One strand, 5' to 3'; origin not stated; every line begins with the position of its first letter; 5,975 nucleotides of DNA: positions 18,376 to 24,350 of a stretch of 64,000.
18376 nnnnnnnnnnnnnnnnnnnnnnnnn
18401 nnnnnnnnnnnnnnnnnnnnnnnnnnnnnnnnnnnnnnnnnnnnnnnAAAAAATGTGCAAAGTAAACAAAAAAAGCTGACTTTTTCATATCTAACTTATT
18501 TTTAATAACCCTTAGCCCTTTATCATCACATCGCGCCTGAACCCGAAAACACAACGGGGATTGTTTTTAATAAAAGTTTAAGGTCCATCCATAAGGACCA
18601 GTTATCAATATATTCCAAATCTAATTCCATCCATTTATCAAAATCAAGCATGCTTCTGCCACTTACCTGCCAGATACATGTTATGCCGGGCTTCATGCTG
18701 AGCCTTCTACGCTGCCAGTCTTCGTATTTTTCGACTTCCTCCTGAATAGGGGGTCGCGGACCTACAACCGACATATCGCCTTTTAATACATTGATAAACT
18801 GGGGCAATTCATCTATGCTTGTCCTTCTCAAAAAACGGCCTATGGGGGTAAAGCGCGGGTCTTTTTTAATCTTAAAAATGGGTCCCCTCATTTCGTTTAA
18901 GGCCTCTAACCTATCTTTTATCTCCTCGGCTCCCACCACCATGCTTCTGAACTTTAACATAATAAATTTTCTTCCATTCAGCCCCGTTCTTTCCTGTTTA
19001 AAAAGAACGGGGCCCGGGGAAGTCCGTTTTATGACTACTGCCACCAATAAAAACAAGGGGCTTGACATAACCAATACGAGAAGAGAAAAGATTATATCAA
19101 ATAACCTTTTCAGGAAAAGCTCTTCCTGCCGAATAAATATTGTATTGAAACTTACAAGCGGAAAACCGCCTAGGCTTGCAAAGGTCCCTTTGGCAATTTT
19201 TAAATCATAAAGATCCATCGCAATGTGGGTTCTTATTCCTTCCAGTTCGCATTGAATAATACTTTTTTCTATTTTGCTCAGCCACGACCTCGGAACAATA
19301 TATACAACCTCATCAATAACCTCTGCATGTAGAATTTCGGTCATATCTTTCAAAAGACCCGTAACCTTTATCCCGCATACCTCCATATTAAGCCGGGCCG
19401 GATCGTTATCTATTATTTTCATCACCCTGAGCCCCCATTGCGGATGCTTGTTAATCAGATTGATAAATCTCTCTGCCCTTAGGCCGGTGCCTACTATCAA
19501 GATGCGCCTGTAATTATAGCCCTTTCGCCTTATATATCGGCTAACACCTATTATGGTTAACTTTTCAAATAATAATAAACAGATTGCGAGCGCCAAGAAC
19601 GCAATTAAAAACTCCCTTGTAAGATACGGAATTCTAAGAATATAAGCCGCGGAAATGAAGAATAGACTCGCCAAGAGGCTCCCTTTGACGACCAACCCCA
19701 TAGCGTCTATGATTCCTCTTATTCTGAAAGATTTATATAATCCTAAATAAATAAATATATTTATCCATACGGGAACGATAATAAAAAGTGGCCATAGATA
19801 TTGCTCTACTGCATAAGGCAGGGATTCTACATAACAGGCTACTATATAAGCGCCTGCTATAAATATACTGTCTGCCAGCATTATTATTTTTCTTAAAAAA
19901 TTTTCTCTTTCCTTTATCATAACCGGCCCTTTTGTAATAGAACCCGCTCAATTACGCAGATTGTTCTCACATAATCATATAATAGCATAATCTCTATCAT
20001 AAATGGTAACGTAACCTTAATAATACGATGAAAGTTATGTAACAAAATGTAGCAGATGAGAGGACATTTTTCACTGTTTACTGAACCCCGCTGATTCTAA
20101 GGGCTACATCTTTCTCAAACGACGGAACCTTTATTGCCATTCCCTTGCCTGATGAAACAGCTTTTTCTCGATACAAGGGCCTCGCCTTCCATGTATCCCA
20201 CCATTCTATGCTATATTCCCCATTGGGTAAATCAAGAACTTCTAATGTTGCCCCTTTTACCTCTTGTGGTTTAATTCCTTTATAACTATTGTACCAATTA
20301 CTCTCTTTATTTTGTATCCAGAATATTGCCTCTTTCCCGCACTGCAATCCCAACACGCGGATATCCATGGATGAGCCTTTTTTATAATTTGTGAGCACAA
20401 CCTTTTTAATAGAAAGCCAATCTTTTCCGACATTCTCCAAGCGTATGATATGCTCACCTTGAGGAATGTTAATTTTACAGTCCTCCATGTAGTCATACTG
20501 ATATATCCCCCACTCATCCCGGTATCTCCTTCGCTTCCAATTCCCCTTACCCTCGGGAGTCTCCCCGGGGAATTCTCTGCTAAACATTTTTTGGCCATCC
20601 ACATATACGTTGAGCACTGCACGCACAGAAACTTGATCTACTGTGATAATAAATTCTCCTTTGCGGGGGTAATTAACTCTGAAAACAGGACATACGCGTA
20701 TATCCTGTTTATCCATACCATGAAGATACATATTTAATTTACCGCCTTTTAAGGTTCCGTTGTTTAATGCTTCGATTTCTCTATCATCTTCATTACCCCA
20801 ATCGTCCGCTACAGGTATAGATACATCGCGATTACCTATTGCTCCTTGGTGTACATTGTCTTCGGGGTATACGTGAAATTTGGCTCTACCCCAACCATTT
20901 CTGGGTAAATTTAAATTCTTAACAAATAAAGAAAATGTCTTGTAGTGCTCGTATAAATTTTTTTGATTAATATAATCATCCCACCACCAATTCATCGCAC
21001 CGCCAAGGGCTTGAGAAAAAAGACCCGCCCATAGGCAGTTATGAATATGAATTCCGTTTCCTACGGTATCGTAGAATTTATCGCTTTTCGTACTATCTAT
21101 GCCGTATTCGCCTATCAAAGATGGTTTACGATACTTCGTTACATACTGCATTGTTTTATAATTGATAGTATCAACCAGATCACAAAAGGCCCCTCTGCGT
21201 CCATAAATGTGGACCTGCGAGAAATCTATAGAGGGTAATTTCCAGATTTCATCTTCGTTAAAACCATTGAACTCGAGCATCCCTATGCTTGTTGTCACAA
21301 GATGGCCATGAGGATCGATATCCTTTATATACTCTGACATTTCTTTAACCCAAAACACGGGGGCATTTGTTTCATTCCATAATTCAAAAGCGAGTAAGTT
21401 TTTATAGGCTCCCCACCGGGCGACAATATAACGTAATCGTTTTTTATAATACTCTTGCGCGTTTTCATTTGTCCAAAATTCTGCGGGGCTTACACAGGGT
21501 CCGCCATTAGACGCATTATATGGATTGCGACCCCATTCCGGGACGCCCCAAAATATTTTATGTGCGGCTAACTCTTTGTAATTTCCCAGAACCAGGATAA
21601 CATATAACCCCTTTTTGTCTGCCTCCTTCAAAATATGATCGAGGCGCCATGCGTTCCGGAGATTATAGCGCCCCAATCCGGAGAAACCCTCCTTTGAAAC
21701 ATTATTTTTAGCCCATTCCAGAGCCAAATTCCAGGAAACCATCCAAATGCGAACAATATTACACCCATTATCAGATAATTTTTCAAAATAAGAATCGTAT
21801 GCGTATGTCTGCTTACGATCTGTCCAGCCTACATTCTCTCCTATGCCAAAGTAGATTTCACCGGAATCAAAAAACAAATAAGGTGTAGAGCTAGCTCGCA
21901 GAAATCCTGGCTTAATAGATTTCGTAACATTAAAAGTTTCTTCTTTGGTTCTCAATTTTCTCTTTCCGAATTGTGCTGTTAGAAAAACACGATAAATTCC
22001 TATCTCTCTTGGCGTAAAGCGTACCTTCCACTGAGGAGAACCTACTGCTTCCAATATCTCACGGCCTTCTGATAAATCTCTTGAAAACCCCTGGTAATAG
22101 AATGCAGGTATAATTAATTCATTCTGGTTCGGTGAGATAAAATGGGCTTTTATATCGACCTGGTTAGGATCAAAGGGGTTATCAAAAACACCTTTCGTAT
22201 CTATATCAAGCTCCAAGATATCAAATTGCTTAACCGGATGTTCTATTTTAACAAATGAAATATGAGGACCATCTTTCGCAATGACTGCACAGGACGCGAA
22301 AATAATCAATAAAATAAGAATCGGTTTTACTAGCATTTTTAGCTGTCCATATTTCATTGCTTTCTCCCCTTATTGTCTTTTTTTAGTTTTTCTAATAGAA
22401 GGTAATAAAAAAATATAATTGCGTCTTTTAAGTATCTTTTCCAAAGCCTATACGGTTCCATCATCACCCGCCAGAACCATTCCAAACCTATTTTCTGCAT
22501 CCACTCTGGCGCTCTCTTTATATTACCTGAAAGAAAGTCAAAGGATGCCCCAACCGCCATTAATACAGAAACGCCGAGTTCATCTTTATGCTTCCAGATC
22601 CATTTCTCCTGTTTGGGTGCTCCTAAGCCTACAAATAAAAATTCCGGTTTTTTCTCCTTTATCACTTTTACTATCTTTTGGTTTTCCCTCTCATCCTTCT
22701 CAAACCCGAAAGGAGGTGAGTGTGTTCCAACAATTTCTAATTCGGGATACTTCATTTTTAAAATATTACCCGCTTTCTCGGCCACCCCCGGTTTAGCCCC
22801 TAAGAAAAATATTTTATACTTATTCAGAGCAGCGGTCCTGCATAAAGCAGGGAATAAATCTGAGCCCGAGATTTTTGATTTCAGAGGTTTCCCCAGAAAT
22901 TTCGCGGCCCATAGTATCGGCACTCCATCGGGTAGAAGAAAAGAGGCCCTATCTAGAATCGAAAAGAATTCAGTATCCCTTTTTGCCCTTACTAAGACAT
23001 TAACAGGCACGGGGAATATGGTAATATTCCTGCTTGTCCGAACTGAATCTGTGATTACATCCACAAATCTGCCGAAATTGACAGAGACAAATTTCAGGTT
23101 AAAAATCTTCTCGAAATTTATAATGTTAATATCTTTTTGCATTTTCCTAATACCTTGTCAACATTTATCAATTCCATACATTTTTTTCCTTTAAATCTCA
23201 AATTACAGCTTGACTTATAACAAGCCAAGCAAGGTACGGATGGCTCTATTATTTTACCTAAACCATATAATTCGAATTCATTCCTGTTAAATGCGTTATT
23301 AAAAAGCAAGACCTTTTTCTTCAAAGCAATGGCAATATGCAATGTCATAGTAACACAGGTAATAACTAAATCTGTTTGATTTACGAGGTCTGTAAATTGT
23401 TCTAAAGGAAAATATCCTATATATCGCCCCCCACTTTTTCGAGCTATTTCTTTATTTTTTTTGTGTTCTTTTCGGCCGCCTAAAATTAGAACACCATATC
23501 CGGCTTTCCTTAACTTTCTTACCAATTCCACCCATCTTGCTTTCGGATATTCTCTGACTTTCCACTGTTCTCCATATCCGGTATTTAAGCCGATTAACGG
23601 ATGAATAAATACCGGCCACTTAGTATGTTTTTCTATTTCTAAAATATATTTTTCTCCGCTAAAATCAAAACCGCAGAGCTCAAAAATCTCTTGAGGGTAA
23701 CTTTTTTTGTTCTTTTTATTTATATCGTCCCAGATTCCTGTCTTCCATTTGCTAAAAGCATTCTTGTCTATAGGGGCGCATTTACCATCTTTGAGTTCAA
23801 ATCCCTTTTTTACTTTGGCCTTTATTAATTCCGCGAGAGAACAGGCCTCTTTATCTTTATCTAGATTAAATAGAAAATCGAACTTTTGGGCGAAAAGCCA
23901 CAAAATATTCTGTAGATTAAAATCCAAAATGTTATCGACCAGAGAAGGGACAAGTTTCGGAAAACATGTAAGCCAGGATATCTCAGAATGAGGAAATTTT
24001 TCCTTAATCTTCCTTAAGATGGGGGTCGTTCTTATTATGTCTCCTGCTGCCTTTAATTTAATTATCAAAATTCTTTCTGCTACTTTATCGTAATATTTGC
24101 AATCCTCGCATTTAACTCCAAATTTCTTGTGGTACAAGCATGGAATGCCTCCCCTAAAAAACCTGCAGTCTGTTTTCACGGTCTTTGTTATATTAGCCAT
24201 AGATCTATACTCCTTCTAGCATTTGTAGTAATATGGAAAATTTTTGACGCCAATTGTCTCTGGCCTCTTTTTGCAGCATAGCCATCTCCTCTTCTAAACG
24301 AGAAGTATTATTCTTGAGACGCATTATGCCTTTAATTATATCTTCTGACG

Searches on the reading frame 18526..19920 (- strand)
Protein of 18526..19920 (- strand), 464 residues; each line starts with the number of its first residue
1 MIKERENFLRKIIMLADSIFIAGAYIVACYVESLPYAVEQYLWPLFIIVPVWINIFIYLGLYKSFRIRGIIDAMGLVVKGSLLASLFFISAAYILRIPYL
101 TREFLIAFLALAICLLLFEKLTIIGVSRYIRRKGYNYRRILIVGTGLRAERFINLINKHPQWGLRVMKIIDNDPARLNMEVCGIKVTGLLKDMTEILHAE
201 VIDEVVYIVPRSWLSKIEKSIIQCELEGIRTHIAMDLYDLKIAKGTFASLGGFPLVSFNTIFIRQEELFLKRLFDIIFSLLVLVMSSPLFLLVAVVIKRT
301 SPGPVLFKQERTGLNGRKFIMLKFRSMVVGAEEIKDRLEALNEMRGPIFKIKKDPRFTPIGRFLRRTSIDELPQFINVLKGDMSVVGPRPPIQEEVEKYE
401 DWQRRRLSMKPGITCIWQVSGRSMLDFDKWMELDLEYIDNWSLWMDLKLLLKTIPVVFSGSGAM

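Call 52: search_protein_families(library=pfam, proteins=[window:18526-19920:-], max_evalue=0.001)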
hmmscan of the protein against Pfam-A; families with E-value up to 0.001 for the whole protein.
window:18526-19920:- (464 aa): 2 families
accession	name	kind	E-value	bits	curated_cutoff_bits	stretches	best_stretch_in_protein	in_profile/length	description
PF02397.22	Bac_transf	-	2.9e-71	239.1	27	1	271-458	1-178/179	Bacterial sugar transferase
PF13727.12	CoA_binding_3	-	2e-15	57.7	25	1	59-224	3-164/175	CoA-binding domain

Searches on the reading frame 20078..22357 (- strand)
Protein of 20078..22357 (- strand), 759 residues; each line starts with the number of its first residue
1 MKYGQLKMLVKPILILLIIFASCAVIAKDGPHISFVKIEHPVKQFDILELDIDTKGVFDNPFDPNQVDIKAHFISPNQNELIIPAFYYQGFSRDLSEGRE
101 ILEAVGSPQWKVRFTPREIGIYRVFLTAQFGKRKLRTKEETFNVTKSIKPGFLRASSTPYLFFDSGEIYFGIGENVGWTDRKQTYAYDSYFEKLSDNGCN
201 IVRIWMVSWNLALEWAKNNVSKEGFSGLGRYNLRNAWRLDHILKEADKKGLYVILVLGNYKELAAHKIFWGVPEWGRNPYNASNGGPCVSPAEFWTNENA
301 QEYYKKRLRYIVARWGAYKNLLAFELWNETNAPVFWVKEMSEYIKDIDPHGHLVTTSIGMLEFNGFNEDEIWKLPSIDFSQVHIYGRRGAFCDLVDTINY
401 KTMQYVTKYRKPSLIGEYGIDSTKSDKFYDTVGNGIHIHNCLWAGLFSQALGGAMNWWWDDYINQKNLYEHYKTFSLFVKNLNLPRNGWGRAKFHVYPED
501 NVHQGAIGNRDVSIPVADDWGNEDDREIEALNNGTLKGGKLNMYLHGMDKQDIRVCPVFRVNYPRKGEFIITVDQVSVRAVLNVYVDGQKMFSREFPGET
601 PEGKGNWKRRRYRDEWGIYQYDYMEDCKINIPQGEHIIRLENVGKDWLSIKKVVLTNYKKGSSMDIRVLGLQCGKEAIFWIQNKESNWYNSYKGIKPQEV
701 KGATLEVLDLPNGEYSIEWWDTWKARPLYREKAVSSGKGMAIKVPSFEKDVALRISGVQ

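Call 52: search_protein_families(library=pfam, proteins=[window:20078-22357:-], max_evalue=0.001)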
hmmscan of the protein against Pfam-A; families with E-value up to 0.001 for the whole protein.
window:20078-22357:- (759 aa): 1 family
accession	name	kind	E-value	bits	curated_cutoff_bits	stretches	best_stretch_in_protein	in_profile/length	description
PF16586.11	DUF5060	-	1.6e-07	31.9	27.2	1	42-123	2-64/70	Domain of unknown function (DUF5060)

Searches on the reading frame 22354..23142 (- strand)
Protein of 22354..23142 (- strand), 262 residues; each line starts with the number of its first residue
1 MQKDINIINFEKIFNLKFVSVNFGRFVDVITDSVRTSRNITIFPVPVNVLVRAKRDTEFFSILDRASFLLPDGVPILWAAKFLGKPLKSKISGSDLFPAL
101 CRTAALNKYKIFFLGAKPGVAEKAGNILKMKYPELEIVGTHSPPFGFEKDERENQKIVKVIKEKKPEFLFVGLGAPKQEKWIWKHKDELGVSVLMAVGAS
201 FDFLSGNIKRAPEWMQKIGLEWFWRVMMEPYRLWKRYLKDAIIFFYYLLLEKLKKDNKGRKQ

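Call 52: search_protein_families(library=pfam, proteins=[window:22354-23142:-], max_evalue=0.001)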
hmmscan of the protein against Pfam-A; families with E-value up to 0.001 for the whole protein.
window:22354-23142:- (262 aa): 1 family
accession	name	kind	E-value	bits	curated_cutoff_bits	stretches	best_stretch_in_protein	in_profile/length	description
PF03808.19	Glyco_tran_WecG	-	1.2e-68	230.6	27.4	1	66-237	1-168/168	Glycosyl transferase WecG/TagA/CpsF family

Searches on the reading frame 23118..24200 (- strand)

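Call 52: search_protein_families(library=pfam, proteins=[window:23118-24200:-], max_evalue=0.001)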
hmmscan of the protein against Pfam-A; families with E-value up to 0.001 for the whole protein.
window:23118-24200:- (360 aa): 1 family
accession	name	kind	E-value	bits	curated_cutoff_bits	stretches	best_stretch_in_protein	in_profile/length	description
PF01075.23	Glyco_transf_9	-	2.6e-09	37.2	22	1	213-298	116-206/247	Glycosyltransferase family 9 (heptosyltransferase)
